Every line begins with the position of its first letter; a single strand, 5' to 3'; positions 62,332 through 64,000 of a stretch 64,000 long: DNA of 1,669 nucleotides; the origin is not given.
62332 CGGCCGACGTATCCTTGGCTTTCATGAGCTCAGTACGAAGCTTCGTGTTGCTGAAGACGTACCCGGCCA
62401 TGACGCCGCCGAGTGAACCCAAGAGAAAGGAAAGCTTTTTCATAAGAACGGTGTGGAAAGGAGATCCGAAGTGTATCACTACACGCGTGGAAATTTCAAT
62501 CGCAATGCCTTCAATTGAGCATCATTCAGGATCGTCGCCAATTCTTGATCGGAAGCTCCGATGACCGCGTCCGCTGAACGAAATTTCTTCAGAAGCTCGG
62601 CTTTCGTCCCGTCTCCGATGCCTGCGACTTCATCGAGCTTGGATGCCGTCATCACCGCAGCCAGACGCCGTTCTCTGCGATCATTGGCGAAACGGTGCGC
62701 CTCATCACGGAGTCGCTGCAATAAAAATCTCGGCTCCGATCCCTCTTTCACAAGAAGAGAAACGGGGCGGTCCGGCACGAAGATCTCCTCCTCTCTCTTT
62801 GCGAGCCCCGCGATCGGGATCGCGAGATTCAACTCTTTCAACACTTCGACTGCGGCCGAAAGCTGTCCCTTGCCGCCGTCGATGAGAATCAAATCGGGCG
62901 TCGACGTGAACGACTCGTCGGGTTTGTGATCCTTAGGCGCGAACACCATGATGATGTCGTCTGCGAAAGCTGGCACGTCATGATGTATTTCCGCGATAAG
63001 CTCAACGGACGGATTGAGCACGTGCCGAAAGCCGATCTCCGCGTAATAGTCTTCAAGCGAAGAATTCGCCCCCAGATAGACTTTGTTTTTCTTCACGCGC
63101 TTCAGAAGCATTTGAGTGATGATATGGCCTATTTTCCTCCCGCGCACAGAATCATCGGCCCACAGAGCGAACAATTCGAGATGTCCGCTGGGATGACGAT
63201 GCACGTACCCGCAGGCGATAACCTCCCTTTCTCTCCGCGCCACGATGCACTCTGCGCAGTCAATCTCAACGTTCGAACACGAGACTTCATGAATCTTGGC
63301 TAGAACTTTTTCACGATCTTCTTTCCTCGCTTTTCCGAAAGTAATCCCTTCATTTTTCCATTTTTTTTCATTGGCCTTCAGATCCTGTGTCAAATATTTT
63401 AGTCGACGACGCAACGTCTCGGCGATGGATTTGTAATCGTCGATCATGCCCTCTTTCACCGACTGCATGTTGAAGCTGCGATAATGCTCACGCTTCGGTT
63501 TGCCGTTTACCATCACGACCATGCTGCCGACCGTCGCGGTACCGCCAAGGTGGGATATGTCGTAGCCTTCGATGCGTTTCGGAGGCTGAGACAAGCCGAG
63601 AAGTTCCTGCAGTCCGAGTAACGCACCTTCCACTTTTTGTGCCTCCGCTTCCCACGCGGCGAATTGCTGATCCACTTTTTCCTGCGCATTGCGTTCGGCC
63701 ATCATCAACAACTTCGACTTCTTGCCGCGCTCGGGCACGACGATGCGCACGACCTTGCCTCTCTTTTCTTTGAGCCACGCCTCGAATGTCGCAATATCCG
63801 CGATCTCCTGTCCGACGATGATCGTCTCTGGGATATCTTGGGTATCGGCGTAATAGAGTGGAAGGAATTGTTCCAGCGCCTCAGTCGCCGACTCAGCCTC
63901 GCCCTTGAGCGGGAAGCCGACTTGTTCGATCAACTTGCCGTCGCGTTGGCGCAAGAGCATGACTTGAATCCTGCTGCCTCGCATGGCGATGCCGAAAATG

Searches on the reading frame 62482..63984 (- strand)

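Call 36: search_protein_families(library=pfam, proteins=[window:62482-63984:-], max_evalue=0.0001)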
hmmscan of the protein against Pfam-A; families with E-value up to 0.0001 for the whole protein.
window:62482-63984:- (501 aa): 3 families
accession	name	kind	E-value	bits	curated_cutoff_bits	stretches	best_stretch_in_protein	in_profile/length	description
PF08459.17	UvrC_RNaseH_dom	-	1.5e-47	161.8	22.3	2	126-201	1-74/159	UvrC RNAse H endonuclease domain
PF22920.2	UvrC_RNaseH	-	2.7e-25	89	24.3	1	3-106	11-115/116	UvrC Ribonuclease H-like domain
PF00583.31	Acetyltransf_1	-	1.2e-05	25.9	20.7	1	242-319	31-116/116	Acetyltransferase (GNAT) family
